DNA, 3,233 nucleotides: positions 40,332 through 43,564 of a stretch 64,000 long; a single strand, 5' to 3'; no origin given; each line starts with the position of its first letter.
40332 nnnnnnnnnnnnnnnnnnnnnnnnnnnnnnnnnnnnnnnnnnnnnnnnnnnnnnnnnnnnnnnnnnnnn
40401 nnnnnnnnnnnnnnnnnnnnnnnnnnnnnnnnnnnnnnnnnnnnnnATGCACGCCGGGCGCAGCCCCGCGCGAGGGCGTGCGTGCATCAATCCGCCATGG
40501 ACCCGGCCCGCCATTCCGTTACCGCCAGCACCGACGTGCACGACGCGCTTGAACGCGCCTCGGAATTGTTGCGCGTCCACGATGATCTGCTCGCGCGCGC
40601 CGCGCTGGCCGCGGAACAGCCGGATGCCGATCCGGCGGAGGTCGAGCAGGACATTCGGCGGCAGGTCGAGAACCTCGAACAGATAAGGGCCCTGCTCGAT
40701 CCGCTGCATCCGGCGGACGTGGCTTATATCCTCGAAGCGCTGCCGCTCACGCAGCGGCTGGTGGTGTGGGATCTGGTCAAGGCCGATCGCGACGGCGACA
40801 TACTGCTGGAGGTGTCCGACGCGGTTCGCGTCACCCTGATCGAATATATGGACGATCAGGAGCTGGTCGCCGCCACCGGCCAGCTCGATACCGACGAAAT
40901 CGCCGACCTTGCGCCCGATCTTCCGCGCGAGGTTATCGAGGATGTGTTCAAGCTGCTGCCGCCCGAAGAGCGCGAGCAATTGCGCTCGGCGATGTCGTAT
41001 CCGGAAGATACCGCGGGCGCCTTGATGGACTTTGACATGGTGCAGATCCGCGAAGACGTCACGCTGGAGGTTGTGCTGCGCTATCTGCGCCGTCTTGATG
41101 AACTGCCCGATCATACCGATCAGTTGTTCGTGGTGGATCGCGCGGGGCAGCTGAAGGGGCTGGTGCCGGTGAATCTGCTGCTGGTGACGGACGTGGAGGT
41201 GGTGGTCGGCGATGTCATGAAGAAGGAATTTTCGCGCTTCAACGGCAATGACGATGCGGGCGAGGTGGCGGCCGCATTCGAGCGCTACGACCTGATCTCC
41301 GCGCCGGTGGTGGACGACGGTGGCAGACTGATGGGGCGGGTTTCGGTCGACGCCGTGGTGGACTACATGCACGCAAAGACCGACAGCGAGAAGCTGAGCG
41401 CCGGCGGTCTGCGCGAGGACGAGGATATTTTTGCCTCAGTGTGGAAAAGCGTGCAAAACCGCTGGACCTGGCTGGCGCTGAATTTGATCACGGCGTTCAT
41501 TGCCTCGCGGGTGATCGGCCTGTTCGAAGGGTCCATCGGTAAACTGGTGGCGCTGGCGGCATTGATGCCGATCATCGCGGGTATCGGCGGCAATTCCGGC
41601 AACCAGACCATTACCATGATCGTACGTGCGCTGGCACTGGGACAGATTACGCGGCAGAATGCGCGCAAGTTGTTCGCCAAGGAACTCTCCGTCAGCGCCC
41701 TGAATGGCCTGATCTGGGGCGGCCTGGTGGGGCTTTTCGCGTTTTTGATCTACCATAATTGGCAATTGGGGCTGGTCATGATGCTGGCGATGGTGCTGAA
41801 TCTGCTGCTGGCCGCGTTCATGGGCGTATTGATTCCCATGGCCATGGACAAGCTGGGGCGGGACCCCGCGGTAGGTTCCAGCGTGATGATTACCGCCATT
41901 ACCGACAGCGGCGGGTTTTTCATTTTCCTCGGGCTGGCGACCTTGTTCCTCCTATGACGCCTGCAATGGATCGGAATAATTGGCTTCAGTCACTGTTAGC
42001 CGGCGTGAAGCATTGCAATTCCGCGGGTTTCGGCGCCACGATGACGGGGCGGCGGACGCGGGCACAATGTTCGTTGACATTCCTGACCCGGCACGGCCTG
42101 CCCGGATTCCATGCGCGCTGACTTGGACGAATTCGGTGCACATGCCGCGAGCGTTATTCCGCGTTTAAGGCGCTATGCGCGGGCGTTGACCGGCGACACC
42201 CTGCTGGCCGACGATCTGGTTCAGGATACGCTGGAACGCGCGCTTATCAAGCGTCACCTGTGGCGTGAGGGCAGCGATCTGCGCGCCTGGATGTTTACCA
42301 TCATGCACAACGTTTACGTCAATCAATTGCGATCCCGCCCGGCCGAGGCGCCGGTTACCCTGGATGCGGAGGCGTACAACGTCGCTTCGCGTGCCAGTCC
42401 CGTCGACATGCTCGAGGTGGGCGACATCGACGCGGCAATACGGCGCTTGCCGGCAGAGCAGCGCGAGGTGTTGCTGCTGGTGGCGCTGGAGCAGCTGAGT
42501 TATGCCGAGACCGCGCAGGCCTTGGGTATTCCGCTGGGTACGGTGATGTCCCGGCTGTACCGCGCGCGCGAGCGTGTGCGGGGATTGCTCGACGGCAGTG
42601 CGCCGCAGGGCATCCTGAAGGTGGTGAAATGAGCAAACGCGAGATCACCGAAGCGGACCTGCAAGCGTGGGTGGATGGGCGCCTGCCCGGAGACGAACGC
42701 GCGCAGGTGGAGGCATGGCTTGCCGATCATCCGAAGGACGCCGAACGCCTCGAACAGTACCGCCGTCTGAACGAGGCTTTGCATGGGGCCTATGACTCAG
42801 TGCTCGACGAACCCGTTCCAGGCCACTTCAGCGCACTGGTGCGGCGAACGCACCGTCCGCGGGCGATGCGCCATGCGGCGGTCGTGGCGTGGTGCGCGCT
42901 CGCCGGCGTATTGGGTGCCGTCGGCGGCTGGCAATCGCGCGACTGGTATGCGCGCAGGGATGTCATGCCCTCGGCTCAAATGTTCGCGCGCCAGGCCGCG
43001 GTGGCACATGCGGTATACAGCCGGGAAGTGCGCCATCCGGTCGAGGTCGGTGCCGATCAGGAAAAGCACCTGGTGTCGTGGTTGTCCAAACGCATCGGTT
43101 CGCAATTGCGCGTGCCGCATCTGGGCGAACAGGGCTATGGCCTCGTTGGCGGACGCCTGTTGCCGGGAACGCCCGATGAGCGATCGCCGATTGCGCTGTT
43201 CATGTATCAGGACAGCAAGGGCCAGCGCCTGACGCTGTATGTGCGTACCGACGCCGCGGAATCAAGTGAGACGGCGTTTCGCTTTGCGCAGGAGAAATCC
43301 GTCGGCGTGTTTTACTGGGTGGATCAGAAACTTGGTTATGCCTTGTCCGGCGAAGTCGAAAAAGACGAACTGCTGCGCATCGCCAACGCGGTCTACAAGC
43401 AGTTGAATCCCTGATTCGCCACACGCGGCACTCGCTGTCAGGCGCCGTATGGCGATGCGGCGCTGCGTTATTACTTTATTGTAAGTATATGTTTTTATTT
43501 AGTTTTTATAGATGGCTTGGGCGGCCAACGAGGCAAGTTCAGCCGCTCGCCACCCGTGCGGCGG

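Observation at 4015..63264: Dispersed ~30-bp AT-rich motif (A-tract + IHF-type core): at least 20 copies in 64 kb of GC-rich DNA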

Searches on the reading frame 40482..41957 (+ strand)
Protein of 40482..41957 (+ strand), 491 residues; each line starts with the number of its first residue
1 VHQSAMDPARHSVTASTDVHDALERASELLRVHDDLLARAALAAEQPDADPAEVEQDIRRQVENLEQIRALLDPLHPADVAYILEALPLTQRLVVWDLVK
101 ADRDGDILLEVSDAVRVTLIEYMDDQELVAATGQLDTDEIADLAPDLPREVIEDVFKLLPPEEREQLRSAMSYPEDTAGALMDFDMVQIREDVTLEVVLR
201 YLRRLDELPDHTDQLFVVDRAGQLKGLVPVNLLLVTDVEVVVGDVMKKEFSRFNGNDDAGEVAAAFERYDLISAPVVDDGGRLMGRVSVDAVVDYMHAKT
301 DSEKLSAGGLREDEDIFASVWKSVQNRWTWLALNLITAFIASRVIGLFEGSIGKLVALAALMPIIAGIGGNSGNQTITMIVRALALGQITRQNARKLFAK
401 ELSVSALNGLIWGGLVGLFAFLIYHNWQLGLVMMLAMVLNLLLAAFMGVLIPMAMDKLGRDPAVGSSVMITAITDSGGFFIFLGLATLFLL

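Call 13: search_protein_families(library=pfam, proteins=[window:40482-41957:+])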
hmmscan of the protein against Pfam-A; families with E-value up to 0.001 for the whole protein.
window:40482-41957:+ (491 aa): 3 families
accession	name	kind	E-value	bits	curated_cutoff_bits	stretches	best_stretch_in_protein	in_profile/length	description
PF01769.21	MgtE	-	1.7e-35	122.5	27.6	1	362-485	1-125/125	Divalent cation transporter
PF03448.22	MgtE_N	-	2.4e-27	95.9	25.9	1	75-176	1-102/102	MgtE intracellular N domain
PF00571.33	CBS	-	9.9e-12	45.5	24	1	242-297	1-56/57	CBS domain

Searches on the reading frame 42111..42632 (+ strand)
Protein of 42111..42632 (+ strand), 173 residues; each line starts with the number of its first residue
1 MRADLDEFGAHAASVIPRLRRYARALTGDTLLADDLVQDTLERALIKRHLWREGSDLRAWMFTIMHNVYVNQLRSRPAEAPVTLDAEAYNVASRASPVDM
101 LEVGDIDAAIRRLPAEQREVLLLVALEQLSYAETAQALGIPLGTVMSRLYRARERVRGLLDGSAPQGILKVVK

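Call 13: search_protein_families(library=pfam, proteins=[window:42111-42632:+])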
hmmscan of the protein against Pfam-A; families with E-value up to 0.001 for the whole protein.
window:42111-42632:+ (173 aa): 5 families
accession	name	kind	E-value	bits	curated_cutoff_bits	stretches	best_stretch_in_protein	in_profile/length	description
PF22029.2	PhyR_sigma2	-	1.4e-21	76.7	27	1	14-66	3-55/55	Sigma2 domain of PhyR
PF08281.18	Sigma70_r4_2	-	1.3e-18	66.8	25.7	1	105-155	3-53/54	Sigma-70, region 4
PF04542.20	Sigma70_r2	-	1.1e-13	51.2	24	1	15-76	5-68/71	Sigma-70 region 2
PF04545.22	Sigma70_r4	-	5e-11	42.4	24.1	1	109-157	1-49/50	Sigma-70, region 4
PF13384.12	HTH_23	-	0.00066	19.9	24.6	0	118-159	8-49/50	Homeodomain-like domain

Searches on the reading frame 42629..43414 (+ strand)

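Call 13: search_protein_families(library=pfam, proteins=[window:42629-43414:+])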
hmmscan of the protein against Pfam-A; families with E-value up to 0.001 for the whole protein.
window:42629-43414:+ (261 aa): 1 family
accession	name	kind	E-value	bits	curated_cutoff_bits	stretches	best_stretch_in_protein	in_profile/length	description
PF18557.6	NepR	-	0.00028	20.9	25.7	0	50-73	7-30/35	Anti-sigma factor NepR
